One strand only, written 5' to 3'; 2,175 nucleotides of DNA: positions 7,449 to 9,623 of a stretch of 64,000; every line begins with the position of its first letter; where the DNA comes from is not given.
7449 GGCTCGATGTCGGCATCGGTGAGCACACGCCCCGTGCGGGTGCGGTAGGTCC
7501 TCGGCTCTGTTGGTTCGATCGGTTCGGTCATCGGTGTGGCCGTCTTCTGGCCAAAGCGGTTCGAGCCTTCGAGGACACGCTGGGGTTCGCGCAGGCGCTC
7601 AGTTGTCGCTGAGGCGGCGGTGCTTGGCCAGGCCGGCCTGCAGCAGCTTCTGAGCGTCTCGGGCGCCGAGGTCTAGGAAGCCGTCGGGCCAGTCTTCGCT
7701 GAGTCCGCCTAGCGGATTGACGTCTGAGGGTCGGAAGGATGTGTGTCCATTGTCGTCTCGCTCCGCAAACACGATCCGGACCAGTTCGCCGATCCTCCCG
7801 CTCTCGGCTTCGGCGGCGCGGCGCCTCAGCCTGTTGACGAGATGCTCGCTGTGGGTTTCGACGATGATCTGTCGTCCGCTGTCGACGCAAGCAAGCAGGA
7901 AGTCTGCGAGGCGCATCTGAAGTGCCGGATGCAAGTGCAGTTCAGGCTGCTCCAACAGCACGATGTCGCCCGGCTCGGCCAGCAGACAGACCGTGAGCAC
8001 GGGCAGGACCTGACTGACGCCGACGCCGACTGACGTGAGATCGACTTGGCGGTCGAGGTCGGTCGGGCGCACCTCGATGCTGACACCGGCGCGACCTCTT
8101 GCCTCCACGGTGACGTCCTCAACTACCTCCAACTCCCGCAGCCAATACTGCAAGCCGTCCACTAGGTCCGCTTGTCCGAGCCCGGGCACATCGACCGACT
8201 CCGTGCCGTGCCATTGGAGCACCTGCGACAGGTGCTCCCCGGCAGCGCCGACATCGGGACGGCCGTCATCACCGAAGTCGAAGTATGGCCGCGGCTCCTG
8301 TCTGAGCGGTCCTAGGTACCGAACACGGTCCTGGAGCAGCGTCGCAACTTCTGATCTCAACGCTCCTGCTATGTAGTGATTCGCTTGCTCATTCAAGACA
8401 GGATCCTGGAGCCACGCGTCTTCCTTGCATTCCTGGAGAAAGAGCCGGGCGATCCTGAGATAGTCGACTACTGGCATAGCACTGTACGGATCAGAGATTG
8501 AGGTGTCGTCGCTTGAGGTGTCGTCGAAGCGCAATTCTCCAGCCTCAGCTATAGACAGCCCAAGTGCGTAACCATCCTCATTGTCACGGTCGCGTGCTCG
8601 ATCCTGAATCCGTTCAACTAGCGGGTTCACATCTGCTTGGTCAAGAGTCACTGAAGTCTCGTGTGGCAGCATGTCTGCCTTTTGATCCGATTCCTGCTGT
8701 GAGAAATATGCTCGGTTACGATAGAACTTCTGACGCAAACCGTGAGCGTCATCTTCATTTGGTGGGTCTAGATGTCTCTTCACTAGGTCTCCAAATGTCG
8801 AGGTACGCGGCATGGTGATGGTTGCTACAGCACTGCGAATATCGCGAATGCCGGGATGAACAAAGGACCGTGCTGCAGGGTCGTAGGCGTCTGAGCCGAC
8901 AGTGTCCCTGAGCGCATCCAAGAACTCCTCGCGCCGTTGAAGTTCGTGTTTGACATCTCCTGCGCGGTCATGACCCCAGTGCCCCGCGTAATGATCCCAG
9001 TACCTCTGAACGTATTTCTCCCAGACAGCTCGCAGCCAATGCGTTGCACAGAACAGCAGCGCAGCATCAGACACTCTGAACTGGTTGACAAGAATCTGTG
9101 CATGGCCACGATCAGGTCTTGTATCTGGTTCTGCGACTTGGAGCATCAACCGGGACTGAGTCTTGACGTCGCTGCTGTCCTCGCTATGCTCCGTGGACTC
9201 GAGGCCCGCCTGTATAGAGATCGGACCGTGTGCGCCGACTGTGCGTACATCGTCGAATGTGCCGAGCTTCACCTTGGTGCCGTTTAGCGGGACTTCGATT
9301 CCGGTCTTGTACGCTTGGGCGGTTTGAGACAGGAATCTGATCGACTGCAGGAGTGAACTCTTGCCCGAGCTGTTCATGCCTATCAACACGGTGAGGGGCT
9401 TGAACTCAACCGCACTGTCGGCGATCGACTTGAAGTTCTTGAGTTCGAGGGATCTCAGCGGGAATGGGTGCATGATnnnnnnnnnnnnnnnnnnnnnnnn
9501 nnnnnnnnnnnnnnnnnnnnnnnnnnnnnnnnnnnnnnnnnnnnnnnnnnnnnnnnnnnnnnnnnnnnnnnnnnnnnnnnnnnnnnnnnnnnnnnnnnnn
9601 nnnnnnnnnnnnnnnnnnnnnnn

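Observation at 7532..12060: Five-gene, translationally coupled operon with a DUF3696-type ABC ATPase and no recognisable nuclease partner, bracketed by ~220 bp direct repeats: candidate undescribed defence/abortive-infection module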

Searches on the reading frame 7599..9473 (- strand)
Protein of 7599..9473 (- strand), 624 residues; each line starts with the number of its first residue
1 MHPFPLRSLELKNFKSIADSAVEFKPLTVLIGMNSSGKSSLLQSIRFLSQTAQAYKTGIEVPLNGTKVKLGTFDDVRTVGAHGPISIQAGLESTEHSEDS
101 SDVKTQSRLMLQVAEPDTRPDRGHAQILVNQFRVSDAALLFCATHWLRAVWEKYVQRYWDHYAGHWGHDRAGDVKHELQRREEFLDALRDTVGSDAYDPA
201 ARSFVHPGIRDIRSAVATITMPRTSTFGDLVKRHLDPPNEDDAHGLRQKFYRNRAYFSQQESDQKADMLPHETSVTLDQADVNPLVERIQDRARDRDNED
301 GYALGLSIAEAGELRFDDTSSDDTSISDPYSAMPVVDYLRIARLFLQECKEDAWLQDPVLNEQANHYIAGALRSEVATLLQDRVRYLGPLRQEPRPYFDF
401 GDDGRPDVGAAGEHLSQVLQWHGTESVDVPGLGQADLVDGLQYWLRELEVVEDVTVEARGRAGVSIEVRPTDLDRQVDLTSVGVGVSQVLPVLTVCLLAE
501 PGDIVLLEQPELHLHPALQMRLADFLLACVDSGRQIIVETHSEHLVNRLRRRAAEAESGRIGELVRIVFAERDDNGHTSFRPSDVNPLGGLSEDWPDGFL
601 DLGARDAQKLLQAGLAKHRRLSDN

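Call 4: search_protein_families(library=pfam, proteins=[window:7599-9473:-], max_evalue=0.1)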
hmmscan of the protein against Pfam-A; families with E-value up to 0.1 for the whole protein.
window:7599-9473:- (624 aa): 10 families
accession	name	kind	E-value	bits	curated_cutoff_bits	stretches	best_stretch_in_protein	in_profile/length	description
PF13175.12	AAA_15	-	1.5e-28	100.9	32.1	2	469-546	291-374/374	AAA ATPase domain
PF13304.12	AAA_21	-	7.3e-24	85.8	27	2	472-547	228-304/304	AAA domain, putative AbiEii toxin, Type IV TA system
PF02463.25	SMC_N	-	1e-07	32.1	40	1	6-48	2-47/220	RecF/RecN/SMC N terminal domain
PF11398.14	DUF2813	-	3.8e-07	30.2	21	1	6-56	3-54/372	Protein of unknown function (DUF2813)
PF13476.12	AAA_23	-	5.2e-07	30.9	27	1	8-47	1-41/201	AAA domain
PF13555.12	AAA_29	-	0.0041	17.3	27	1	6-46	1-43/61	P-loop containing region of AAA domain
PF13514.12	AAA_27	-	0.0044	17.1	22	1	6-46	3-47/206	AAA domain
PF12476.13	DUF3696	-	0.017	15.8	22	1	565-601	6-43/52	Protein of unknown function (DUF3696)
PF13191.12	AAA_16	-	0.025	15.5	32.6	0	4-51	2-51/167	AAA ATPase domain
PF17765.7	MLTR_LBD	-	0.059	13.9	26.3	0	102-247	25-166/168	MmyB-like transcription regulator ligand binding domain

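Call 5: search_protein_families(library=padloc, proteins=[window:7599-9473:-], max_evalue=0.1)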
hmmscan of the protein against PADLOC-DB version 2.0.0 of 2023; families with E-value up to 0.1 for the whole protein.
window:7599-9473:- (624 aa): 140 families (the best 25 are shown)
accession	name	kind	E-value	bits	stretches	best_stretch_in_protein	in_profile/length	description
PDLC03878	NsnB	-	3.8e-69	232.1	2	347-612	107-344/345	-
PDLC04148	HEC-03B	-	3.1e-51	172.8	2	367-601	200-435/458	-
PDLC04707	PDC-M55A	-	2.1e-38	130.4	2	378-618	182-417/421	-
PDLC02979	AriA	-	8.3e-31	106.1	2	474-546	292-373/373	-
PDLC02980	AriA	-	1.3e-25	89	2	471-547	227-304/304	-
PDLC04177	HEC-01A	-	1.4e-20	71.7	2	449-552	246-346/393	-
PDLC04178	HEC-01A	-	2.6e-20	70.9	2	4-51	7-54/399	-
PDLC04175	HEC-01A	-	8.3e-19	65.9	2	5-53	5-53/363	-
PDLC04182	HEC-01A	-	1.5e-18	65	2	8-96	6-97/406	-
PDLC04541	PDC-M25A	-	3.7e-17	60.5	2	6-53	2-49/380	-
PDLC04179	HEC-01A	-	1.6e-16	58.5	2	6-53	2-49/459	-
PDLC02981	AriAB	-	1.6e-16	58.2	2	464-546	293-377/694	-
PDLC04183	HEC-01A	-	2.2e-16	57.9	2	7-112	6-105/402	-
PDLC00069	GajA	-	2.3e-16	57.4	2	504-545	337-380/687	AAA ATPase domain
PDLC04176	HEC-01A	-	2.6e-16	58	2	7-53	4-51/371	-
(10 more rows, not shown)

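Call 6: search_protein_families(library=ncbifam, proteins=[window:7599-9473:-], max_evalue=0.1)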
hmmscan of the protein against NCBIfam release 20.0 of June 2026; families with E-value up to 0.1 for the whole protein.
window:7599-9473:- (624 aa): 29 families (the best 25 are shown)
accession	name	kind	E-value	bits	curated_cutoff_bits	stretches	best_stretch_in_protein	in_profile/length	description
NF041760.1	PtuA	equivalog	1.4e-11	44.1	500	2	4-46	50-93/524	retron Ec78 anti-phage system effector ATPase PtuA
NF047739.1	antiphage_MADS3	equivalog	1.8e-08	34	420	1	7-57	3-55/427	methylation-associated defense system AAA family ATPase MAD3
TIGR00611.2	recf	equivalog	1.8e-07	30.6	172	1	6-51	1-47/339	DNA replication/repair protein RecF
NF038234.1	retron_eff_Eco8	equivalog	4.4e-07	28.9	250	1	5-51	2-49/679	retron Eco8 family effector endonuclease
TIGR04435.1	restrict_AAA_1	hypoth_equivalog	4.5e-06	25.7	300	1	472-546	388-470/568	restriction system-associated AAA family ATPase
NF003034.1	PRK03918.1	equivalog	1.4e-05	23.3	700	1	6-45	3-43/878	DNA double-strand break repair ATPase Rad50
NF040873.1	AztA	equivalog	3.9e-05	23.3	220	0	20-45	13-38/191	zinc ABC transporter ATP-binding protein AztA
NF002244.0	PRK01156.1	equivalog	4.6e-05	21.7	847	1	7-47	4-45/895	DNA double-strand break repair ATPase Rad50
NF041035.1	Rad50_Halo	equivalog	6e-05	21.6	1000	1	8-54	5-52/883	DNA double-strand break repair ATPase Rad50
NF041034.1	Rad50_Sulf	equivalog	8.8e-05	20.6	1000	1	7-47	4-45/872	DNA double-strand break repair ATPase Rad50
NF002572.0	PRK02224.1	equivalog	0.00023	19.6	1087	1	6-45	3-43/888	DNA double-strand break repair ATPase Rad50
TIGR00972.1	3a0107s01c2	equivalog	0.00026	20.4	343.2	1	14-75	14-77/248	phosphate ABC transporter ATP-binding protein PstB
NF000171.1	ABCF_producer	exception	0.00072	18.1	800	1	469-562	454-540/541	TlrC/CarA/OleB/SrmB family ABC-F type ribosomal protection protein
NF053563.1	Rkd4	equivalog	0.00078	17.7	860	1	7-47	4-45/747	arcadin-4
TIGR02673.1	FtsE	equivalog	0.0026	17.5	264.85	1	503-559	157-213/214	cell division ATP-binding protein FtsE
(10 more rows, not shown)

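Call 8: search_protein_families(library=phrogs, proteins=[window:7599-9473:-], max_evalue=0.1)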
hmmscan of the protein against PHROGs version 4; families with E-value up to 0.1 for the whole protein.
window:7599-9473:- (624 aa): 14 families
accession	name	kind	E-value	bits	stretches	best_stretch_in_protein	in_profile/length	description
phrog_21420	-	unknown function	1.4e-64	219.7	2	378-613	390-636/654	-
phrog_4747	-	unknown function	2.3e-22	80.8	2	6-54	3-51/610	-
phrog_7507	-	unknown function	1.4e-14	55.3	2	6-48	4-47/483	-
phrog_9802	-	unknown function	1.5e-14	54.9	2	476-547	250-329/438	-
phrog_3940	-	unknown function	7.7e-13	49.1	2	6-55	5-55/537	-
phrog_14430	-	unknown function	4.4e-12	47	2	477-568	313-405/444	-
phrog_8323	-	unknown function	1.6e-11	44.4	2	6-46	51-92/623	-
phrog_13167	-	unknown function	7.7e-10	39.2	1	499-548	335-384/477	-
phrog_1499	-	unknown function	3.2e-07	31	1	7-48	6-48/427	-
phrog_77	-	DNA, RNA and nucleotide metabolism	1.3e-05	24.9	1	6-48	298-343/967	SbcC-like subunit of palindrome specific endonuclease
phrog_8066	-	unknown function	0.00013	21.9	1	490-548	372-431/522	-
phrog_19212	-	unknown function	0.00054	19.7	1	476-553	333-416/550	-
phrog_5836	-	unknown function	0.0012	17.8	1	19-52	42-75/1071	-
phrog_25246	-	moron, auxiliary metabolic gene and host takeover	0.049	13.1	0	485-526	264-305/616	ABC transporter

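Call 9: find_encoding_contigs(protein=window:7599-9473:-, flank=10000, max_places=6)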
Protein window:7599-9473:- (624 aa): no gene with exactly this product is on record in the collection.

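Call 12: find_related_loci(query=window:7599-9473:-, collection=genome_contigs, flank=10000)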
Query window:7599-9473:- (624 aa) in genome_contigs; peptide patterns used: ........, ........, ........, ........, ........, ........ (x = any residue, [..] = any of these).
91 stretches matched a pattern; 41 encode a relative of the query (tblastn E <= 1e-3); 41 distinct loci.
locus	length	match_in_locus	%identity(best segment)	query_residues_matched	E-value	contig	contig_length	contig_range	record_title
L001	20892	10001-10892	86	72-624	1e-125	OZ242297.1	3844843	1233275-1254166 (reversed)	MAG: Acidimicrobiales bacterium isolate 386d1096-d7b5-410a-b4ac-dc0bb20c483d genome assembly, chromosome: 1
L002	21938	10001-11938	54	3-620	7e-88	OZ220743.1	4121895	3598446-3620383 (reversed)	MAG: Acidimicrobiales bacterium isolate dadfcd55-464f-4f03-9875-fa0eca1464b2 genome assembly, chromosome: 1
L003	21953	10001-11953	54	2-620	7e-82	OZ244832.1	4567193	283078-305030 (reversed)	MAG: Candidatus Aldehydirespirator sp. isolate 45bd059b-89eb-4db7-924e-096435c6defb genome assembly, chromosome: 1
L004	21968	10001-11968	49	2-623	7e-81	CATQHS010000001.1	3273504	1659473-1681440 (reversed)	MAG: uncultured Acidimicrobiales bacterium isolate 560520c5-c18b-440b-b2bf-76b0f8004c07 genome assembly, contig: contig_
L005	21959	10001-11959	43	6-620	4e-65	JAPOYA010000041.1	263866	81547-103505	MAG: Acidimicrobiaceae bacterium isolate COS4_bin_1 NODE_31_length_263866_cov_22.8067, whole genome shotgun sequence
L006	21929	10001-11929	43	3-620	3e-62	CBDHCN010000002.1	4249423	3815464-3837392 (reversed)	MAG: Candidatus Aldehydirespiratoraceae bacterium isolate 1823f4bd-ece8-44b4-8147-d2e02a723a8b genome assembly, contig:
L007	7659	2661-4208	47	2-619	4e-58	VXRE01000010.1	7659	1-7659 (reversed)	MAG: Acidimicrobiia bacterium isolate SB0664_bin_25 NODE_3949_length_7659_cov_10.242504, whole genome shotgun sequence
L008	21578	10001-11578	45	3-619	6e-56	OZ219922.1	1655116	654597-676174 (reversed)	MAG: Acidimicrobiia bacterium isolate 542d8752-d573-496e-aaa5-f876508f7d52 genome assembly, chromosome: 1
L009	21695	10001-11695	48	2-617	4e-49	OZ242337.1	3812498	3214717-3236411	MAG: Candidatus Aldehydirespiratoraceae bacterium isolate 4e9cc62d-94a8-4610-be7f-a0f893ae6d2b genome assembly, chromoso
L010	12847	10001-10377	77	500-624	1e-48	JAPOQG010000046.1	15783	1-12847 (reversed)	MAG: Acidimicrobiaceae bacterium isolate APA_bin_7 c_000000202030, whole genome shotgun sequence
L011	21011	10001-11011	33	6-599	7e-19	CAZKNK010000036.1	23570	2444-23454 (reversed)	MAG TPA_asm: uncultured Staphylococcus sp. isolate SRP199465_co1_724 genome assembly, contig: NODE_5546_length_23570_cov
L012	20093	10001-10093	84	590-620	5e-10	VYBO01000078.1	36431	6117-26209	MAG: Acidimicrobiaceae bacterium isolate SB0673_bin_3 NODE_270_length_36431_cov_75.866973, whole genome shotgun sequence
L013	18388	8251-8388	52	6-51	4e-8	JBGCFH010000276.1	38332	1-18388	MAG: Saprospiraceae bacterium isolate SGMAG-26 contig276, whole genome shotgun sequence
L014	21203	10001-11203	46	6-600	2e-7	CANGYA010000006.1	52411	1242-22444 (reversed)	MAG: Cytophagales bacterium isolate RE-15aug16-245 genome assembly, contig: RE-15aug16-C463, whole genome shotgun sequen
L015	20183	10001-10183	36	6-65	3e-7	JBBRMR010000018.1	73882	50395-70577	MAG: Cytophagales bacterium isolate La1_metabat2.062 LA1C_B2.062_k141_2024187L_73882_cov_23.5740, whole genome shotgun s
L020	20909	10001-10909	33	6-586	1e-6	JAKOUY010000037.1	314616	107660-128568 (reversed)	MAG: Actinomycetes bacterium isolate JPNG_maxbin.022 k201_436703, whole genome shotgun sequence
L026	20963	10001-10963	45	6-590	4e-6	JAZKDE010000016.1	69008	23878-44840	MAG: Bacteroidota bacterium isolate DC_HB_01_SPN181219-bin036_1 DCHB01SPN_B036_1_000000000016, whole genome shotgun sequ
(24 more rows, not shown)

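Call 76: search_protein_families(library=pfam, proteins=[L011:8898-9989:+, L011:9998-11050:+, L011:11062-11940:+, L014:7003-9909:+, L014:9998-11227:+, L014:11244-11669:+, L020:8854-9939:+, L020:9953-11500:+, L026:9113-9970:+, L026:10939-11544:+], max_evalue=0.01)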
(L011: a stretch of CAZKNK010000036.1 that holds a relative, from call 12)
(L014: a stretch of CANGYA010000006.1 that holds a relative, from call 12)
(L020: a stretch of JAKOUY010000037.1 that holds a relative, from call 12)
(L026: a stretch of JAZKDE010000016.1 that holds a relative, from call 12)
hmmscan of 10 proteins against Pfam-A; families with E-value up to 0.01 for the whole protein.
L011:8898-9989:+ (363 aa): 1 family
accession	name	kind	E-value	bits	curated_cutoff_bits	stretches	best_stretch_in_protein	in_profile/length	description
PF03235.19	GmrSD_N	-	2.3e-24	87.1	33.2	1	43-174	13-198/199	GmrSD restriction endonuclease, N-terminal domain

L011:9998-11050:+ (350 aa): 6 families
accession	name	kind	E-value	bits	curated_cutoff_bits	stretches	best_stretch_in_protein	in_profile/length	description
PF13175.12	AAA_15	-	1e-19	71.8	32.1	2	1-47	1-49/374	AAA ATPase domain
PF13304.12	AAA_21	-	2e-18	67.9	27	1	23-287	1-302/304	AAA domain, putative AbiEii toxin, Type IV TA system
PF13476.12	AAA_23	-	8.4e-08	33.5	27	1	4-96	1-79/201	AAA domain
PF02463.25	SMC_N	-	3.7e-06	27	40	1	1-41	1-44/220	RecF/RecN/SMC N terminal domain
PF12476.13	DUF3696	-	3.3e-05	24.5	22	1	300-347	1-51/52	Protein of unknown function (DUF3696)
PF11398.14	DUF2813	-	0.0037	17.1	21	0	4-44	5-45/372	Protein of unknown function (DUF2813)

L011:11062-11940:+ (292 aa): 0 families

L014:7003-9909:+ (968 aa): 27 families (the best 25 are shown)
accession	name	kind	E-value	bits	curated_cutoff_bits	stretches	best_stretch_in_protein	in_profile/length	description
PF00005.33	ABC_tran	-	2.6e-19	70.6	25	2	771-888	39-136/137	ABC transporter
PF17760.6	UvrA_inter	-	9e-18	64.6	23.3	1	171-280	2-107/109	UvrA interaction domain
PF02463.25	SMC_N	-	1.4e-14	54.5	40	1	232-588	70-213/220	RecF/RecN/SMC N terminal domain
PF17755.6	UvrA_DNA-bind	-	8.6e-13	49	23.2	1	329-392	1-64/110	UvrA DNA-binding domain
PF13304.12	AAA_21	-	1.3e-09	39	27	1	519-569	243-295/304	AAA domain, putative AbiEii toxin, Type IV TA system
PF13555.12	AAA_29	-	1.2e-08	35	27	1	653-691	18-59/61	P-loop containing region of AAA domain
PF13191.12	AAA_16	-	5.4e-08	33.9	32.6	1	59-104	19-63/167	AAA ATPase domain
PF20703.3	nSTAND1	-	2.4e-07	31.2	27.1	0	643-687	19-60/379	Novel STAND NTPase 1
PF03193.22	RsgA_GTPase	-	5.8e-06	26.7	30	0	639-691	88-139/174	RsgA GTPase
PF13671.12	AAA_33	-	2.7e-05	24.9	27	0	659-678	1-20/143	AAA domain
PF20720.3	nSTAND3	-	4.8e-05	23.5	27.2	0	60-82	13-35/155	Novel STAND NTPase 3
PF00684.25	DnaJ_CXXCXGXG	-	5.7e-05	23.7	32.7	0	764-794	17-50/65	DnaJ central domain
PF13401.12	AAA_22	-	0.00014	22.6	27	0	659-679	7-27/130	AAA domain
PF01443.25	Viral_helicase1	-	0.00024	21.4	21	0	660-697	1-37/228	Viral superfamily 1 RNA helicase core domain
PF06745.19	ATPase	-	0.00027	20.8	26.6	0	654-683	16-45/231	KaiC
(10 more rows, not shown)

L014:9998-11227:+ (409 aa): 5 families
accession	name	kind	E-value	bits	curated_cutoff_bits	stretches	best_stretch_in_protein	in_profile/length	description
PF13304.12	AAA_21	-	3.1e-19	70.6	27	1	23-350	1-304/304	AAA domain, putative AbiEii toxin, Type IV TA system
PF13175.12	AAA_15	-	1.3e-16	61.7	32.1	1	1-348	1-373/374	AAA ATPase domain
PF02463.25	SMC_N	-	1.2e-11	44.9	40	1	1-351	1-204/220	RecF/RecN/SMC N terminal domain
PF13476.12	AAA_23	-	2.3e-11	45.1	27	1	4-175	1-165/201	AAA domain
PF11398.14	DUF2813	-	0.0008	19.3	21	1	2-42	3-43/372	Protein of unknown function (DUF2813)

L014:11244-11669:+ (141 aa): 0 families

L020:8854-9939:+ (361 aa): 1 family
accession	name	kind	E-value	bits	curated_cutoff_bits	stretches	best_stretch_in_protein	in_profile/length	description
PF07275.16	ArdA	-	1.7e-34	120.1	27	1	182-346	1-148/155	Antirestriction protein (ArdA)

L020:9953-11500:+ (515 aa): 5 families
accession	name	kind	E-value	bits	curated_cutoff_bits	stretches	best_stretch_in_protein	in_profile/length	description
PF13175.12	AAA_15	-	2.7e-24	86.9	32.1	2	154-285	258-374/374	AAA ATPase domain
PF13304.12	AAA_21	-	9.6e-21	75.6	27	2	218-282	233-300/304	AAA domain, putative AbiEii toxin, Type IV TA system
PF02463.25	SMC_N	-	3.6e-07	30.3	40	1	17-57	2-44/220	RecF/RecN/SMC N terminal domain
PF11398.14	DUF2813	-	1e-05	25.5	21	0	242-288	284-328/372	Protein of unknown function (DUF2813)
PF13476.12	AAA_23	-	0.00062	20.9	27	1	20-85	2-68/201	AAA domain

L026:9113-9970:+ (285 aa): 5 families
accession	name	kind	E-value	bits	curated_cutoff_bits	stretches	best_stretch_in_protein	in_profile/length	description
PF00456.26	Transketolase_N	-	7.1e-47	160.4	22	1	9-274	5-271/334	Transketolase, thiamine diphosphate binding domain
PF00676.26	E1_dh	-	1.4e-12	47.7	22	1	115-243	91-221/300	Dehydrogenase E1 component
PF13292.11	DXP_synthase_N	-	2.8e-11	43.7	21.2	1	104-189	93-176/274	1-deoxy-D-xylulose-5-phosphate synthase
PF09364.15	XFP_N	-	2.3e-07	30.4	23.7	1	122-230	139-247/364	XFP N-terminal domain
PF02775.26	TPP_enzyme_C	-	0.0028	17.9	21.9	0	122-168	27-71/151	Thiamine pyrophosphate enzyme, C-terminal TPP binding domain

L026:10939-11544:+ (201 aa): 1 family
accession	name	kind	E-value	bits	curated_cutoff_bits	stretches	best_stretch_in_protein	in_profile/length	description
PF14103.11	DUF4276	-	0.00037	21.2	30.2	1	65-195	44-191/192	Domain of unknown function (DUF4276)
